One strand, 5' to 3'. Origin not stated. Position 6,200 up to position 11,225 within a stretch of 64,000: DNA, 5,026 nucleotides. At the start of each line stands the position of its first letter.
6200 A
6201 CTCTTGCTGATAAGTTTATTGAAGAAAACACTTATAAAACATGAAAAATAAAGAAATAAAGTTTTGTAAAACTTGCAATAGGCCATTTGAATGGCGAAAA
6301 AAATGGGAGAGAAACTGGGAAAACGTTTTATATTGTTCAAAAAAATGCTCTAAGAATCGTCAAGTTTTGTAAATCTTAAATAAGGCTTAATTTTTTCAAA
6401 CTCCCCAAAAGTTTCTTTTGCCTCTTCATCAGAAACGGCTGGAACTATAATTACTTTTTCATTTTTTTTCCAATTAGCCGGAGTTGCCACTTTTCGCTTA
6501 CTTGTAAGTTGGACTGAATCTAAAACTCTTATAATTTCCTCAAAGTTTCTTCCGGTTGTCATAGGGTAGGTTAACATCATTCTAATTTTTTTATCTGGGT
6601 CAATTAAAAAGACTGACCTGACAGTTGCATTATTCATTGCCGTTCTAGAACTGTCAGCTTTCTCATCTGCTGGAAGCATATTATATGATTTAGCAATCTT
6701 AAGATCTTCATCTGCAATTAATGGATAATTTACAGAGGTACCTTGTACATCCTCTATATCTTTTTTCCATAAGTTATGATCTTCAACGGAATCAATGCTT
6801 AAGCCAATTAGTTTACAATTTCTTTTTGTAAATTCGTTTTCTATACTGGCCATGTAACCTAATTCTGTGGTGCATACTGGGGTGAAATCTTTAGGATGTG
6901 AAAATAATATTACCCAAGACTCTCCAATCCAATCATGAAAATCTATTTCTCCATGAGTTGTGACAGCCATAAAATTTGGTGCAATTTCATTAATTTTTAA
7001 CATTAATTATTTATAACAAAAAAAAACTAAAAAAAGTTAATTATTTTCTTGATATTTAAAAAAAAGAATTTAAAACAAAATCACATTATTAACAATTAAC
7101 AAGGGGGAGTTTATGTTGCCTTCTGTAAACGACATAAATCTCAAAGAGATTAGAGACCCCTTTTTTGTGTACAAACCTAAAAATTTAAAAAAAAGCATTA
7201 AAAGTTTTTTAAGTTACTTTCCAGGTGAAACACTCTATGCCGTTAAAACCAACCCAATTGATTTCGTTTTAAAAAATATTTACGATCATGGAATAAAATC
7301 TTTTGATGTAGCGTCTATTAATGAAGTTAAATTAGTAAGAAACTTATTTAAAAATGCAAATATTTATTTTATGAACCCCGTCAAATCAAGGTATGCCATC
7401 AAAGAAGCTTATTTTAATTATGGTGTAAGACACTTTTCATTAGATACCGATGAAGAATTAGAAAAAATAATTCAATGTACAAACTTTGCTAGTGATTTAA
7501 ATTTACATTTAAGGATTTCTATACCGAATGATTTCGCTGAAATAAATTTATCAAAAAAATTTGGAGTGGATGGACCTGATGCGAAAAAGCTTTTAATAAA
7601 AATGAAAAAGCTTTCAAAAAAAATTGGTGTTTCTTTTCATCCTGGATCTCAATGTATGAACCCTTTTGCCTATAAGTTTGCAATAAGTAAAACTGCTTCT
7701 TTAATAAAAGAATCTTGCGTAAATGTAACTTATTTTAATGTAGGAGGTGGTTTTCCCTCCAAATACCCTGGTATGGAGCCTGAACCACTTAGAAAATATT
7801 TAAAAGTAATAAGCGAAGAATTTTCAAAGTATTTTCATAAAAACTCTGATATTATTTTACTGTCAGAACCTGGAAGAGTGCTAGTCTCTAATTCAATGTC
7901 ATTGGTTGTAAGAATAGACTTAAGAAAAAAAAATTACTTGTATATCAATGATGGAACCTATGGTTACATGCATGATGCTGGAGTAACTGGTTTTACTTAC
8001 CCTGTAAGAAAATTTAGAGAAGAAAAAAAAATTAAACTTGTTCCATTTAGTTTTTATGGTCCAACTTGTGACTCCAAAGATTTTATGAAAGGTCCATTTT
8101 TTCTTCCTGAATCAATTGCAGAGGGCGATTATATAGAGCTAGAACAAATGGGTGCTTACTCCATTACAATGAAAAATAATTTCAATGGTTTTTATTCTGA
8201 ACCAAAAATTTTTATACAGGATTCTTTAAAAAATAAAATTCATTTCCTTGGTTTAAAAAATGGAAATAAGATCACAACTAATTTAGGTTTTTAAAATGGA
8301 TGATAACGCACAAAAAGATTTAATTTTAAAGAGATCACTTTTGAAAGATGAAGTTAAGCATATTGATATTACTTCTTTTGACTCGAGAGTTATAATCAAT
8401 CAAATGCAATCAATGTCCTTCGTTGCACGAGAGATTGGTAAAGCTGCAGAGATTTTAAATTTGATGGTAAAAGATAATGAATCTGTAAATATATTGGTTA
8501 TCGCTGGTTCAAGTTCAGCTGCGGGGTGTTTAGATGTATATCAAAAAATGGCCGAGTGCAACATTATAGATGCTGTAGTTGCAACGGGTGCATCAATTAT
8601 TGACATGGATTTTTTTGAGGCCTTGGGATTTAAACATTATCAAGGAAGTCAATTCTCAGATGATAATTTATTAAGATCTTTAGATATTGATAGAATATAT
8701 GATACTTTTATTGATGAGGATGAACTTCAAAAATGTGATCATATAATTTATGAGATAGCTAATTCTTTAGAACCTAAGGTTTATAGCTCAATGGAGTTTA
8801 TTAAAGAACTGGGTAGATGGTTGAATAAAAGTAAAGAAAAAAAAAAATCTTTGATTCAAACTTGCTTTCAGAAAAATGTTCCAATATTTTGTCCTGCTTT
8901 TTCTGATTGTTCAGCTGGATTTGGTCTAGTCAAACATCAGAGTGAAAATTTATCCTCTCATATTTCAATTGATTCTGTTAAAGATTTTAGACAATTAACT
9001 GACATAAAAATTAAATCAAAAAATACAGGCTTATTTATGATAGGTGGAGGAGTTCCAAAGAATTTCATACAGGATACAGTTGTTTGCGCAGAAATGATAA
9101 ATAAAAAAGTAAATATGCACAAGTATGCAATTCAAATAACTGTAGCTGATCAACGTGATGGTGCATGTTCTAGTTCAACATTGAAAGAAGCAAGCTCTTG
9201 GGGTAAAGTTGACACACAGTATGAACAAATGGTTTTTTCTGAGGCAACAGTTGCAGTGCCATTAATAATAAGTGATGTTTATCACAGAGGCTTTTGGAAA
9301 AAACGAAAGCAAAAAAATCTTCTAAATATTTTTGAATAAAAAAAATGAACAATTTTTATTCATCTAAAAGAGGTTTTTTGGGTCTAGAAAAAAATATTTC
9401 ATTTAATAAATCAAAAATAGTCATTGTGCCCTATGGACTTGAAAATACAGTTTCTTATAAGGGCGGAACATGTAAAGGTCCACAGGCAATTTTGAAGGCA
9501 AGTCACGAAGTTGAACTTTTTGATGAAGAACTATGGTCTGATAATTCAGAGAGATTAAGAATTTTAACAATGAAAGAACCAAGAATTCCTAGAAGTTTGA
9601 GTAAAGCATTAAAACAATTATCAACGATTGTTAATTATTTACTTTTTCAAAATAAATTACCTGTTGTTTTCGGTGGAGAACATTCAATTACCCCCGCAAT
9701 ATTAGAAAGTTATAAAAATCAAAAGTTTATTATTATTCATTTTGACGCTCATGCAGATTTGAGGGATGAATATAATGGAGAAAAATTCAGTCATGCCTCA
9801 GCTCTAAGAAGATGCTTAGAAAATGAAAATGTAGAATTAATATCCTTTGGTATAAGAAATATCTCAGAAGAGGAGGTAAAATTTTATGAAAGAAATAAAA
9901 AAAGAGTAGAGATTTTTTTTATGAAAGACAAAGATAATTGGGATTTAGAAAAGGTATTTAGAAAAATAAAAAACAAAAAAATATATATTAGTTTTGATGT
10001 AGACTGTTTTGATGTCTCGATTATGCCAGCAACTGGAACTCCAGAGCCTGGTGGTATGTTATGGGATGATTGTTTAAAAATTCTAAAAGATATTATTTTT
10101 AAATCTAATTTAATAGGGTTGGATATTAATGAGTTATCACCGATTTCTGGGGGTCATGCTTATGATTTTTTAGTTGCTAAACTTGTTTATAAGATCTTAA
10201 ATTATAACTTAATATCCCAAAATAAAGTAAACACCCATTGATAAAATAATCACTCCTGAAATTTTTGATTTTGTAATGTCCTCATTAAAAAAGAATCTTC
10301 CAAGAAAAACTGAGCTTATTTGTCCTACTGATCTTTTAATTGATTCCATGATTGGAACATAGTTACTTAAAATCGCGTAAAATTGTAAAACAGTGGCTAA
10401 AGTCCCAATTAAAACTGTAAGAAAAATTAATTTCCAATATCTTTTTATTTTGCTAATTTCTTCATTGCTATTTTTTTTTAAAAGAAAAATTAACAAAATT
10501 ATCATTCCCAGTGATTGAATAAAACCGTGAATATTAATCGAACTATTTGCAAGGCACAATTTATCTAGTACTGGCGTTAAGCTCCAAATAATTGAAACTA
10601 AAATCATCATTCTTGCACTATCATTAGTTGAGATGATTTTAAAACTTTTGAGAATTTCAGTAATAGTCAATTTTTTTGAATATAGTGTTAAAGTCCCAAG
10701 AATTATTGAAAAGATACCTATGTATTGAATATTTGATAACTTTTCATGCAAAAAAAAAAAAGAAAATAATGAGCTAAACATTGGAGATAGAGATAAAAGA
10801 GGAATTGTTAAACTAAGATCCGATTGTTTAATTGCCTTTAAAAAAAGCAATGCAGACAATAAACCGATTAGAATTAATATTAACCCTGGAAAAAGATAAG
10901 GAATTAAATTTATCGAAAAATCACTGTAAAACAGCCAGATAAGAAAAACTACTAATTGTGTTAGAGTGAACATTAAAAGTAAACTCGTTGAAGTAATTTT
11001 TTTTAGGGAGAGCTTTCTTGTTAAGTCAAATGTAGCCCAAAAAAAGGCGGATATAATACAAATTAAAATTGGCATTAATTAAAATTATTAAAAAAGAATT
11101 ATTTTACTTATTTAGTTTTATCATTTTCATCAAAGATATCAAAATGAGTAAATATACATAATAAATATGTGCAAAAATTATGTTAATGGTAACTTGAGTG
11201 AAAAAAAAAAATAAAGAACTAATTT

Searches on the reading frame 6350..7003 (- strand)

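Call 13: search_protein_families(library=ncbifam, proteins=[window:6350-7003:-], max_evalue=0.00001)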
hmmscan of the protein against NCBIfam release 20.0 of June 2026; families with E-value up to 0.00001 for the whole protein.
window:6350-7003:- (217 aa): 9 families
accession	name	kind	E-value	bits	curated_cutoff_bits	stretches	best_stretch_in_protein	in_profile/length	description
NF009668.0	PRK13189.1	equivalog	1e-61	208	211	1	1-200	9-203/224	peroxiredoxin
NF009669.0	PRK13190.1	equivalog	3.9e-56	189.5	261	1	2-212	3-202/203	putative peroxiredoxin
NF009670.0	PRK13191.1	equivalog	4.6e-45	153.8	374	1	4-184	9-180/215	putative peroxiredoxin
NF010122.0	PRK13599.1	equivalog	1.4e-36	126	456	1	5-198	10-197/220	peroxiredoxin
NF040737.1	peroxi_PrxU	equivalog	2.5e-25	89.5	270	1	1-185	35-215/233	thioredoxin-dependent peroxiredoxin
TIGR03137.1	AhpC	equivalog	3.9e-20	72.4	272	1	27-185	30-177/187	alkyl hydroperoxide reductase subunit C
NF011576.0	PRK15000.1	subfamily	7.3e-20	71.5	301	1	8-183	8-180/200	peroxiredoxin C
NF006960.0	PRK09437.1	equivalog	5.3e-10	39.4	140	1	2-145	4-137/156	thioredoxin-dependent thiol peroxidase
NF053650.1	PerredPrxQDein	equivalog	1.4e-08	34.8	260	1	9-140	2-122/148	thioredoxin-dependent peroxiredoxin PrxQ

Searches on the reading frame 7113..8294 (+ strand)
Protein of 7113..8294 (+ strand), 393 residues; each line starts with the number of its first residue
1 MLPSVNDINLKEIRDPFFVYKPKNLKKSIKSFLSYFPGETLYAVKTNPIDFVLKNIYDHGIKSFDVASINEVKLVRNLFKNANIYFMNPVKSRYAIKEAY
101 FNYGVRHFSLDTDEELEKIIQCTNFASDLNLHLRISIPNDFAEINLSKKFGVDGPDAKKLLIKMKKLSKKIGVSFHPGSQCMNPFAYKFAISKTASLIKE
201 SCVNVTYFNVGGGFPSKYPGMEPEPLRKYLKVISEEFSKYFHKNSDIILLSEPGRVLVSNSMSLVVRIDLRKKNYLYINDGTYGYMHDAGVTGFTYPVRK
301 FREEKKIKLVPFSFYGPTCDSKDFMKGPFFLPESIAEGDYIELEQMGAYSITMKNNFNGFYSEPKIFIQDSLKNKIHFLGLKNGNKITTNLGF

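Call 13: search_protein_families(library=ncbifam, proteins=[window:7113-8294:+], max_evalue=0.00001)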
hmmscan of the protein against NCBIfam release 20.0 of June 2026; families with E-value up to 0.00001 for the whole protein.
window:7113-8294:+ (393 aa): 5 families
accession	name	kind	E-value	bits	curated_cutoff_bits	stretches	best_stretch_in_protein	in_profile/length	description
TIGR01048.1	lysA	equivalog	9.2e-39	133.1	297.9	1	14-366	24-393/417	diaminopimelate decarboxylase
TIGR03099.1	dCO2ase_PEP1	hypoth_equivalog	4.4e-24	85.3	478.45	1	7-353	17-382/398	pyridoxal-dependent decarboxylase, exosortase A system-associated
NF006515.0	PRK08961.1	equivalog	2e-20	72.4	802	1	9-358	497-849/861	bifunctional aspartate kinase/diaminopimelate decarboxylase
NF052544.1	OrLyDeCDokD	equivalog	6.6e-17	61.2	700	1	11-369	38-438/461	ornithine/lysine decarboxylase DokD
NF041039.1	FslC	exception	6.9e-13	48.2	500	1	35-358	53-394/418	rhizoferrin biosystnesis N-citrylornithine decarboxylase FslC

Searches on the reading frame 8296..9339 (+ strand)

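Call 13: search_protein_families(library=ncbifam, proteins=[window:8296-9339:+], max_evalue=0.00001)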
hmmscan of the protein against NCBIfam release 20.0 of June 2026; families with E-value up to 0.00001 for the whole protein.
window:8296-9339:+ (347 aa): 7 families
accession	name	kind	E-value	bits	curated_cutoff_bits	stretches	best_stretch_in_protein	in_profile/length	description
NF002699.1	PRK02492.1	equivalog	7.6e-165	547.8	500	1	14-346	2-337/338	1,9-bis(guanidino)-5-aza-nonane synthase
NF002006.0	PRK00805.1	equivalog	2.4e-86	289.7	434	1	15-338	6-328/338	deoxyhypusine synthase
TIGR00321.1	dhys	equivalog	4.4e-62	210.1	304.25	1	31-326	14-297/301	deoxyhypusine synthase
NF002630.0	PRK02301.1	equivalog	6.3e-62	209.6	364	1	15-331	9-314/318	deoxyhypusine synthase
NF001980.1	PRK00770.1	equivalog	4.5e-50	170.7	450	1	33-343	15-333/350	homospermidine biosynthesis protein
NF002294.1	PRK01221.1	equivalog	1.7e-43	149.2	350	1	31-326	13-298/300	deoxyhypusine synthase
NF003052.1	PRK03971.1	equivalog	5.8e-40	137.6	380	1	6-329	4-333/334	deoxyhypusine synthase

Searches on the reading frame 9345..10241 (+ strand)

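Call 13: search_protein_families(library=ncbifam, proteins=[window:9345-10241:+], max_evalue=0.00001)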
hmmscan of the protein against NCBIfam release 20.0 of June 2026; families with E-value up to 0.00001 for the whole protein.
window:9345-10241:+ (298 aa): 5 families
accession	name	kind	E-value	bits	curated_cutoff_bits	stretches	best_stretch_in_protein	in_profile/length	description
TIGR01230.1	agmatinase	equivalog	1e-58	199.1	174.3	1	18-286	8-274/275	agmatinase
NF002564.0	PRK02190.1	subfamily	1.3e-34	119.8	302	1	2-266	12-278/307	agmatinase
TIGR01229.1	rocF_arginase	equivalog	1.8e-26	93.2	227.6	2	164-267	168-274/300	arginase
TIGR01227.1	hutG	equivalog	1.3e-20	73.9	229.15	1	26-267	38-287/307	formimidoylglutamase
NF010347.0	PRK13775.1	equivalog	1.3e-08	34.5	381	1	83-282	106-317/331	formimidoylglutamase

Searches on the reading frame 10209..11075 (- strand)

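Call 13: search_protein_families(library=ncbifam, proteins=[window:10209-11075:-], max_evalue=0.00001)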
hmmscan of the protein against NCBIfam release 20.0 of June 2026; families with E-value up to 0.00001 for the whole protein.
window:10209-11075:- (288 aa): 2 families
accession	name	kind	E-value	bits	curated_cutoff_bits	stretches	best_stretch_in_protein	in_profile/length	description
TIGR03340.1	phn_DUF6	hypoth_equivalog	7.1e-12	45.6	288.15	1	1-283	1-279/281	phosphonate utilization associated putative membrane protein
TIGR00950.1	2A78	equivalog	1.1e-06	28.2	230.2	1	13-275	1-256/264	carboxylate/amino acid/amine transporter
